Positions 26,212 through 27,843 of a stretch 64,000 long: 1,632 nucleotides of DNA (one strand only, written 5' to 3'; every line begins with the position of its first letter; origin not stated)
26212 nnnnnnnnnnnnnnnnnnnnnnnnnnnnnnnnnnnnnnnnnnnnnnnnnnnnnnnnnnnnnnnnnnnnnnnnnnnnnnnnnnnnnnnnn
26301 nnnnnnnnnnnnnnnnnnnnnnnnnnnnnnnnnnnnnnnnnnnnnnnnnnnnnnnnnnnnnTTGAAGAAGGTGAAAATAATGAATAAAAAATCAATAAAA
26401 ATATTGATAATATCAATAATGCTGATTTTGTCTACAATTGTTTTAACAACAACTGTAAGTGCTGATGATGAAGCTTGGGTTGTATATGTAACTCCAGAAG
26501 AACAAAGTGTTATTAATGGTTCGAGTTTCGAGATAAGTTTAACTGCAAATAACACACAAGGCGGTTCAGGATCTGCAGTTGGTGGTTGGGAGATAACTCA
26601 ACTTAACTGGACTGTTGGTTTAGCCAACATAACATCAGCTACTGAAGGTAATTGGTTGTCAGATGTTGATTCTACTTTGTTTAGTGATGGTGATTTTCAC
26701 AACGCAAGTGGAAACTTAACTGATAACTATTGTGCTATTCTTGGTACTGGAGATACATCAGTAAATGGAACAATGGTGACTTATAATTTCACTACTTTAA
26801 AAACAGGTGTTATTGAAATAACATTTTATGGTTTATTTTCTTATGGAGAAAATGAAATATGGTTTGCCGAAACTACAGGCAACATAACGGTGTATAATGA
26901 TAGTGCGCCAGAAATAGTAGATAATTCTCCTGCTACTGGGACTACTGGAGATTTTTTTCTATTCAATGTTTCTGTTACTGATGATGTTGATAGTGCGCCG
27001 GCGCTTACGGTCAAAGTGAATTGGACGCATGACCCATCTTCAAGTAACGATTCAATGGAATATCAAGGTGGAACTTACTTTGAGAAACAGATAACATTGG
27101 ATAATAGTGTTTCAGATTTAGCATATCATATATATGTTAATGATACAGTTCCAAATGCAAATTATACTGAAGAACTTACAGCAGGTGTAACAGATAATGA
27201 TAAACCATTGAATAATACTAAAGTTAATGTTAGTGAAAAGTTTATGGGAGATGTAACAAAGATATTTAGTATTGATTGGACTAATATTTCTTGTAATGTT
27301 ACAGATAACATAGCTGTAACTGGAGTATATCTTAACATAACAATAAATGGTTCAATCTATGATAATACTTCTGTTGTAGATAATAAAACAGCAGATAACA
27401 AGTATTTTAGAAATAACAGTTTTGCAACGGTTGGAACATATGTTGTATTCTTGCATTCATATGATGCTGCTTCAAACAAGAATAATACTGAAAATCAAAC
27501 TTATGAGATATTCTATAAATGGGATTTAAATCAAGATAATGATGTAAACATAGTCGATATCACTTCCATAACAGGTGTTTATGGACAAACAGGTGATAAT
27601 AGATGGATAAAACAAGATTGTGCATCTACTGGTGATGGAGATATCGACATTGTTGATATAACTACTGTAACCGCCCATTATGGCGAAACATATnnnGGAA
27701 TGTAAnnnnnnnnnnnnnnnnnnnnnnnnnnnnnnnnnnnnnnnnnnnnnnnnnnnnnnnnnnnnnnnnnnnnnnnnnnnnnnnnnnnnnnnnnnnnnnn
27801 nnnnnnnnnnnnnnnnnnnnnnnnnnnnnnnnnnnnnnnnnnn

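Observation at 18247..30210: Nine back-to-back Sec-exported, sequon-saturated glycoprotein genes with shuffled FN3 modules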

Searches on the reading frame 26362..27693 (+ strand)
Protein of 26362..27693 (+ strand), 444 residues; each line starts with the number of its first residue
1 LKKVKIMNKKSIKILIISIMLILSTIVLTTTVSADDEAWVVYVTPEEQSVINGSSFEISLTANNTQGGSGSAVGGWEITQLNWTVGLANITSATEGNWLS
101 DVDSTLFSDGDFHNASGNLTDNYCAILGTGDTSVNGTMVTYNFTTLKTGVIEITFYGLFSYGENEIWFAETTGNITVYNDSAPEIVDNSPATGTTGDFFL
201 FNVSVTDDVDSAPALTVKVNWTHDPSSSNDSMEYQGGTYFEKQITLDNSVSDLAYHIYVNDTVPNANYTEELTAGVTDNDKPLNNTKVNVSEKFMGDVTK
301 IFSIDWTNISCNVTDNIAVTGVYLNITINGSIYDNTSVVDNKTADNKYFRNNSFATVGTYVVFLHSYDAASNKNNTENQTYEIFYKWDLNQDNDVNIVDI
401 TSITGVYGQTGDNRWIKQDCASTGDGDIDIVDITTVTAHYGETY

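Call 5: search_protein_families(library=pfam, proteins=[window:26362-27693:+], max_evalue=0.1)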
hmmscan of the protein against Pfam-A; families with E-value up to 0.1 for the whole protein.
window:26362-27693:+ (444 aa): 1 family
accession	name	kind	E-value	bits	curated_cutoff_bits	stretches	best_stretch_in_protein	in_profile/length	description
PF24421.1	Ig_J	-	0.023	15.2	29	0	28-66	15-53/104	Tip attachment protein J, Ig-like domain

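Call 29: search_solved_structures(query=window:26362-27693:+, max_evalue=1, show_alignments=3)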
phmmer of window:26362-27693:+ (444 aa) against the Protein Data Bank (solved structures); distinct sequences matched with E-value up to 1: 3.
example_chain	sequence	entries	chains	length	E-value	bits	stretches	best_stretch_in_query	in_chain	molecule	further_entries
5k39_B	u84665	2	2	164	0.044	15.8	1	391-441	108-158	Dockerin module from a protein of unknown function | Ig domain protein group 2 domain protein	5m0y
2r5o_A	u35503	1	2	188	0.2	13.7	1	137-205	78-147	Putative ATP binding component of ABC-transporter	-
2y3n_B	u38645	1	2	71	0.52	12.3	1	385-443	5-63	CELLULOSOMAL FAMILY-48 PROCESSIVE GLYCOSIDE HYDROLASE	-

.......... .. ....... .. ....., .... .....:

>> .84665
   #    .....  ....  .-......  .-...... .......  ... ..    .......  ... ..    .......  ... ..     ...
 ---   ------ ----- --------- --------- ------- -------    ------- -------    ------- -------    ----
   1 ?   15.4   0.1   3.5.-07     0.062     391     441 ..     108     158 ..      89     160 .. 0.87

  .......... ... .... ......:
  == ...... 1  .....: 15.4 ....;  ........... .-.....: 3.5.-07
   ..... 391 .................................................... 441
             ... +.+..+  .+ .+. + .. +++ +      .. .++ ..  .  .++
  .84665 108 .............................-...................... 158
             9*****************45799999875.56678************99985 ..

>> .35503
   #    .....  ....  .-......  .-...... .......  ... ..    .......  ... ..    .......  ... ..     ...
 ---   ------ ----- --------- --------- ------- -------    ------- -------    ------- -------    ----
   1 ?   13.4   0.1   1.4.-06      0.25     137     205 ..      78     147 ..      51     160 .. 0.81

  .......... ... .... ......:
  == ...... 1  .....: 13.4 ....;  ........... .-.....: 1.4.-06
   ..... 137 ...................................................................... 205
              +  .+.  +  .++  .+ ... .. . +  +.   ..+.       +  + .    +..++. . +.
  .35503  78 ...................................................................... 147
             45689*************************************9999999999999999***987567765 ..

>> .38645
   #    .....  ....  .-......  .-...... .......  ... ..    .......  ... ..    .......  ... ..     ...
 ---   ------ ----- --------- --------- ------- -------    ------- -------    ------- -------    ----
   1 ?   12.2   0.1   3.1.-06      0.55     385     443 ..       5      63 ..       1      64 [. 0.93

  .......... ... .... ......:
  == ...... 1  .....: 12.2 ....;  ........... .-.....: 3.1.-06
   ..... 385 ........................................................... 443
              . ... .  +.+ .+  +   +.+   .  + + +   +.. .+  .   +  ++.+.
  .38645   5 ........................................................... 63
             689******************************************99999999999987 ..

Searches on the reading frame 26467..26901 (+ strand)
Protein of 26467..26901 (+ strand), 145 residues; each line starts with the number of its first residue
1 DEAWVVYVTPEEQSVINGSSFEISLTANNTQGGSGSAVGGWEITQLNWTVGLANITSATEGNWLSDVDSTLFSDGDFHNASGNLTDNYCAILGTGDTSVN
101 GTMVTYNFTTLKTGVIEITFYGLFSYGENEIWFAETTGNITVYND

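Call 36: search_solved_structures(query=A2, max_evalue=10, show_alignments=3)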
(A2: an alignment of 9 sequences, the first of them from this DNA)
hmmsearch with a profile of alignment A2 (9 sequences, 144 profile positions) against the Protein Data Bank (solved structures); distinct sequences matched with E-value up to 10: 1.
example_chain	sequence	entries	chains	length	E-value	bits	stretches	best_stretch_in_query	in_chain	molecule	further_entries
9xpi_A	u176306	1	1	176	0.79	12.7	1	45-124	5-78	Hemophore HasA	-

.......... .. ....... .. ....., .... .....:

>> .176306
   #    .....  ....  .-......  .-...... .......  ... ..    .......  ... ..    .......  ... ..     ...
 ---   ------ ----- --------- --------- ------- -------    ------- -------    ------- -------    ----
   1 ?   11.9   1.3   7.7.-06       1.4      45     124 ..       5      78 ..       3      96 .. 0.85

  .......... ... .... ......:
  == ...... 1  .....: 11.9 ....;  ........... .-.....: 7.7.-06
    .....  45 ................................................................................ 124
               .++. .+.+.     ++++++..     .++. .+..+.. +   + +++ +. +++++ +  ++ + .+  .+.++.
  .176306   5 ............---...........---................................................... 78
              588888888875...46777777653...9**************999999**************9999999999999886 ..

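Call 43: search_protein_representatives(alignment_id=A3)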
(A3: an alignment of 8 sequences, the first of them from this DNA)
Query: 8 sequences, 142 profile positions. Proteins with E-value up to 0.001 (for the whole library): 2775; up to 1e-10: 441; up to 1e-30: 11. The best 150 are listed.
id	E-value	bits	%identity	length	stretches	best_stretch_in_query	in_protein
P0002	7.2e-51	188.0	-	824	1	2-142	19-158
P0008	1.9e-38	147.7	-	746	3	3-142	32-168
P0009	2.0e-37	144.4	-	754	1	2-141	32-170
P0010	1.2e-34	135.4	-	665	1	2-141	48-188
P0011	1.7e-34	134.9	-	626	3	2-128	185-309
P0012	9.6e-34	132.5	-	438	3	4-119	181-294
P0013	2.6e-33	131.1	-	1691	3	3-126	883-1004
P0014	1.6e-32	128.5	-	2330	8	22-140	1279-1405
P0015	3.7e-32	127.3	-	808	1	3-141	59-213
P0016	9.3e-32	126.0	-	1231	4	14-120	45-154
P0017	2.7e-31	124.5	-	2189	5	16-126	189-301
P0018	1.4e-30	122.2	-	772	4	4-139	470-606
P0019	1.2e-28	115.9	-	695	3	1-127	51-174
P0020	1.9e-28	115.3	-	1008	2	3-140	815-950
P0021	1.3e-27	112.6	-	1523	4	2-136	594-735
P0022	2.4e-27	111.7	-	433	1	1-141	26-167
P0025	1.5e-26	109.2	-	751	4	3-139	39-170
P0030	3.1e-24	101.6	-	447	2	2-122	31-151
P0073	6.4e-18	81.2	-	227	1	3-139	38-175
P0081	5.0e-17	78.3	-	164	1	2-140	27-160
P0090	1.1e-16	77.2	-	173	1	3-139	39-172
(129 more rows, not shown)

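Call 44: search_protein_families(library=pfam, proteins=[P0008, P0011, P0012, P0016, P0022, P0030, P0073, P0081, P0090, P0025], max_evalue=0.001)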
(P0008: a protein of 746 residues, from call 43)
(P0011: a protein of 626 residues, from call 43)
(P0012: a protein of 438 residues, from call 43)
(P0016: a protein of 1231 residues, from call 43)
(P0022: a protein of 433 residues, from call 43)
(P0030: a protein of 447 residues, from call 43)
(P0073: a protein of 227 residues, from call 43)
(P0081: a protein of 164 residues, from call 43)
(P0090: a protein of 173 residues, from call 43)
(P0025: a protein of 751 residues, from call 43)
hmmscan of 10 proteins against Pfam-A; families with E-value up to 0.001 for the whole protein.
P0008 (746 aa): 0 families

P0011 (626 aa): 1 family
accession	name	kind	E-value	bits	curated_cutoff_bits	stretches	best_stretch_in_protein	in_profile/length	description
PF00963.24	Cohesin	-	2.7e-34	118.8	24.1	3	48-182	3-139/139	Cohesin domain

P0012 (438 aa): 1 family
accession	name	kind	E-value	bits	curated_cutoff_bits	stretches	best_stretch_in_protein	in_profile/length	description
PF00963.24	Cohesin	-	3.9e-32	111.8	24.1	3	186-295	4-118/139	Cohesin domain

P0016 (1231 aa): 2 families
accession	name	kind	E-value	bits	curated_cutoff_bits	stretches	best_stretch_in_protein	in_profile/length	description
PF00963.24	Cohesin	-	6.7e-33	114.3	24.1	3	44-177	10-139/139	Cohesin domain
PF00404.24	Dockerin_1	-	3e-05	24.6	22.9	1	238-285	2-52/57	Dockerin type I domain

P0022 (433 aa): 1 family
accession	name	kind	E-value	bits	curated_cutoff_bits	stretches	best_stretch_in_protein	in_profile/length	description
PF00963.24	Cohesin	-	1.9e-06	28.6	24.1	1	38-153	8-124/139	Cohesin domain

P0030 (447 aa): 1 family
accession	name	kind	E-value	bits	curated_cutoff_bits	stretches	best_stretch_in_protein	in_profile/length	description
PF00963.24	Cohesin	-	8.4e-20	71.8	24.1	2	175-309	2-139/139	Cohesin domain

P0073 (227 aa): 1 family
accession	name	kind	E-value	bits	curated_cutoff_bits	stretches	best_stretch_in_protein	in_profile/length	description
PF00963.24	Cohesin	-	2.1e-07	31.6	24.1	1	51-160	11-123/139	Cohesin domain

P0081 (164 aa): 0 families

P0090 (173 aa): 1 family
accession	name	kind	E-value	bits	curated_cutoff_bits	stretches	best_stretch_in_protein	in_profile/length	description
PF00963.24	Cohesin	-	2.4e-07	31.4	24.1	1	47-170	6-137/139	Cohesin domain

P0025 (751 aa): 1 family
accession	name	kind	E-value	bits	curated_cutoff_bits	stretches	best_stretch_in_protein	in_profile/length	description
PF00963.24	Cohesin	-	7.5e-29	101.1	24.1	4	463-584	12-137/139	Cohesin domain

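Call 83: predict_structure(alignment_id=A3)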
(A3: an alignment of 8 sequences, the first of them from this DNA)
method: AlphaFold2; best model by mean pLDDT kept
length: 145 residues; sequences in the alignment: 8
mean_pLDDT: 87.1   pTM: 0.84
mean pLDDT of the five models: 87.1, 85.8, 83.7, 82.3, 82.0
residues with pLDDT >= 90: 86; 70-90: 47; 50-70: 8; < 50: 4
segments of 3 or more residues with pLDDT < 50: 32-34
pLDDT, mean of each block of 10 residues (from residue 1): 69 87 87 68 93 96 91 96 94 84 95 93 82 84 88
secondary structure, 60 per line:
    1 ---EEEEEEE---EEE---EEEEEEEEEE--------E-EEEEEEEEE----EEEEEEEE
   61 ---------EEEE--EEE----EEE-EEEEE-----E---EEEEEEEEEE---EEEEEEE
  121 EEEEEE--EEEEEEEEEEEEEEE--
elements in order: E4-10 E14-16 E20-29 E40-48 E53-60 E70-73 E76-78 E83-85 E87-91 E101-110 E114-126 E129-143

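Call 86: fold_search(model_id=the predicted structure, library=pdb)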
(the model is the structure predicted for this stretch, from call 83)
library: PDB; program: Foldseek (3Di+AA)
matches with E <= 10: 1880; with E <= 0.001: 77
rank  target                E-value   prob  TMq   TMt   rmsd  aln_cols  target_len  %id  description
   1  6kgc_A                4.7e-06  1.00  0.69  0.69   3.9       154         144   15  Crystal structure of CaDoc0917(R49D)-CaCohA2 complex at pH 5.4 (released 2020-07-08)
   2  6kgf_A                6.4e-06  1.00  0.69  0.70   3.3       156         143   15  Crystal structure of CaDoc0917(R16D)-CaCohA2 complex at pH 8.2 (released 2020-07-08)
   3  6kgd_A                8.4e-06  1.00  0.70  0.70   3.7       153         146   15  Crystal structure of CaDoc0917(R49D)-CaCohA2 complex at pH 8.0 (released 2020-07-08)
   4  4u3s_A                1.0e-05  1.00  0.70  0.61   4.0       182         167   12  Crystal structure of Coh3ScaB-XDoc_M1ScaA complex: A N-terminal interface mutant of type II Cohesin-X-Dockerin complex (released 2015-07-29)
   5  6kgf_C                1.0e-05  1.00  0.69  0.68   3.6       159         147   13  Crystal structure of CaDoc0917(R16D)-CaCohA2 complex at pH 8.2 (released 2020-07-08)
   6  3ghp_A                1.2e-05  1.00  0.70  0.55   3.9       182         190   13  Structure of the second type II cohesin module from the adaptor ScaA scaffoldin of Acetivibrio cellulolyticus (includi (released 2009-06-23)
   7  3fnk_C                1.3e-05  1.00  0.68  0.58   4.3       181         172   15  Crystal structure of the second type II cohesin module from the cellulosomal adaptor ScaA scaffoldin of Acetivibrio ce (released 2009-06-23)
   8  3fnk_B                1.9e-05  1.00  0.62  0.54   5.5       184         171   14  Crystal structure of the second type II cohesin module from the cellulosomal adaptor ScaA scaffoldin of Acetivibrio ce (released 2009-06-23)
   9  3fnk_A                2.6e-05  1.00  0.61  0.51   6.0       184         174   12  Crystal structure of the second type II cohesin module from the cellulosomal adaptor ScaA scaffoldin of Acetivibrio ce (released 2009-06-23)
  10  3ghp_B                2.7e-05  1.00  0.64  0.52   5.0       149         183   11  Structure of the second type II cohesin module from the adaptor ScaA scaffoldin of Acetivibrio cellulolyticus (includi (released 2009-06-23)
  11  1qzn                  2.9e-05  1.00  0.66  0.57   3.9       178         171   12  Crystal Structure Analysis of a type II cohesin domain from the cellulosome of Acetivibrio cellulolyticus (released 2004-09-21)
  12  5k39_A                3.0e-05  1.00  0.65  0.58   4.2       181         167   13  THE TYPE II COHESIN DOCKERIN COMPLEX FROM CLOSTRIDIUM THERMOCELLUM (released 2017-03-29)
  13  3f2l                  3.4e-05  1.00  0.64  0.55   4.1       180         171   13  Crystal structure analysis of the K171A mutation of N-terminal type II cohesin 1 from the cellulosomal ScaB subunit of A (released 2008-12-02)
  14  4wi0_A                3.4e-05  1.00  0.60  0.52   8.3       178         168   11  Crystal structure of Coh3ScaB-XDoc_M2ScaA complex: A C-terminal interface mutant of type II Cohesin-X-Dockerin complex (released 2015-10-07)
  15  5m0y_A                6.4e-05  1.00  0.66  0.57   4.5       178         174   13  Crystal Structure of the CohScaA-XDocCipB type II complex from Clostridium thermocellum at 1.5Angstrom resolution (released 2017-09-06)
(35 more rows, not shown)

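Call 91: find_encoding_contigs(protein=P0011, flank=10000, max_places=2)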
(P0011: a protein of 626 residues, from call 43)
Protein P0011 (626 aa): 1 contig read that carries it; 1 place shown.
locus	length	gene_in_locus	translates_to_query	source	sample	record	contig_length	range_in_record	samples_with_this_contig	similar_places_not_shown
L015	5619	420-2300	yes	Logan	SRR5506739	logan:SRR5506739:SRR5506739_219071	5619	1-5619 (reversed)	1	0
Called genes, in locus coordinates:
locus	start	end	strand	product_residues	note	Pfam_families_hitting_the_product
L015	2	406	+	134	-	?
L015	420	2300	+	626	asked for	PF00963:Cohesin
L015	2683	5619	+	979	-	?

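Call 112: list_cluster_members(proteins=[P0008, P0009, P0010, P0011, P0012, P0013, P0014, P0016, P0017, P0018])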
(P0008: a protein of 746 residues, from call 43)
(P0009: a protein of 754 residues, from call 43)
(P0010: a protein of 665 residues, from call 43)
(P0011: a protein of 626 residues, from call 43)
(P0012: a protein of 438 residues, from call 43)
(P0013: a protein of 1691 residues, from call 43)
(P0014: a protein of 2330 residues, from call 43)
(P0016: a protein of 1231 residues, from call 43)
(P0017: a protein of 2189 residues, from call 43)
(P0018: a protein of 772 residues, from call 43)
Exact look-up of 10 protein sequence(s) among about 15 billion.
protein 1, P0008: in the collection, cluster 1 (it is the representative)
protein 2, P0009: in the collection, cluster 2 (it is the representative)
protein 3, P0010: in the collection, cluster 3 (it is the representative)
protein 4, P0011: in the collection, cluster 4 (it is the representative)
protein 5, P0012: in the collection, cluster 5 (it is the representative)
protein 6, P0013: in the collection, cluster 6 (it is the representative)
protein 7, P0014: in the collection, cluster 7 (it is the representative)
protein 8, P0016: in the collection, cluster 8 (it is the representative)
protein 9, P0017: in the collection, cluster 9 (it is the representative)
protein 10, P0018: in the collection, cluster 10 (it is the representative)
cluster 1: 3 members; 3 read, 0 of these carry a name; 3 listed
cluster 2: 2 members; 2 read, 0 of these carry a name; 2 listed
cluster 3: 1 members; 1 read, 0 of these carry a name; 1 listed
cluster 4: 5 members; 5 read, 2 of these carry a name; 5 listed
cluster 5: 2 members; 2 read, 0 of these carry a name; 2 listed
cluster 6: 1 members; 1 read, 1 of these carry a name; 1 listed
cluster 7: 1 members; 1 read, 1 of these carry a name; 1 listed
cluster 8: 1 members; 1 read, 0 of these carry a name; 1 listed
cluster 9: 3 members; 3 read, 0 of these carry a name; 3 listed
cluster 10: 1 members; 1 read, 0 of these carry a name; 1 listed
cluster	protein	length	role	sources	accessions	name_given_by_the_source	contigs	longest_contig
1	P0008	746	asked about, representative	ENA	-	-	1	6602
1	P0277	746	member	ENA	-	-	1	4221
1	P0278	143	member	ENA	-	-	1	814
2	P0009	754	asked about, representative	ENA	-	-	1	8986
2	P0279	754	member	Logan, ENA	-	-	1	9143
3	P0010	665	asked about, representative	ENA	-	-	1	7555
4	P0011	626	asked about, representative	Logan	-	-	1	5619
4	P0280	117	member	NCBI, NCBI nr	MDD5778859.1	MAG: hypothetical protein PHU95_05390, partial [Candidatus Thermoplasmatota archaeon] | hypothetical protein [Candidatus Thermoplasmatota archaeon]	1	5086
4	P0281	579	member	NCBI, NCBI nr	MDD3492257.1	MAG: cohesin domain-containing protein [Candidatus Thermoplasmatota archaeon] | cohesin domain-containing protein [Candidatus Thermoplasmatota archaeon]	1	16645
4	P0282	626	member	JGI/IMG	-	-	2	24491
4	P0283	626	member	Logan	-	-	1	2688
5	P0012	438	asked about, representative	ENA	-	-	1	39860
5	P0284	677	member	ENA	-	-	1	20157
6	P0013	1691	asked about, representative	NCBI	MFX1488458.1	MAG: cohesin domain-containing protein, partial [Promethearchaeota archaeon]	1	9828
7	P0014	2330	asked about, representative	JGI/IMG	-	hypothetical protein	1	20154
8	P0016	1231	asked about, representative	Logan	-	-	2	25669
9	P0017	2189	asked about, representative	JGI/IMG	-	-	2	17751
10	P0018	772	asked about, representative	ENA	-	-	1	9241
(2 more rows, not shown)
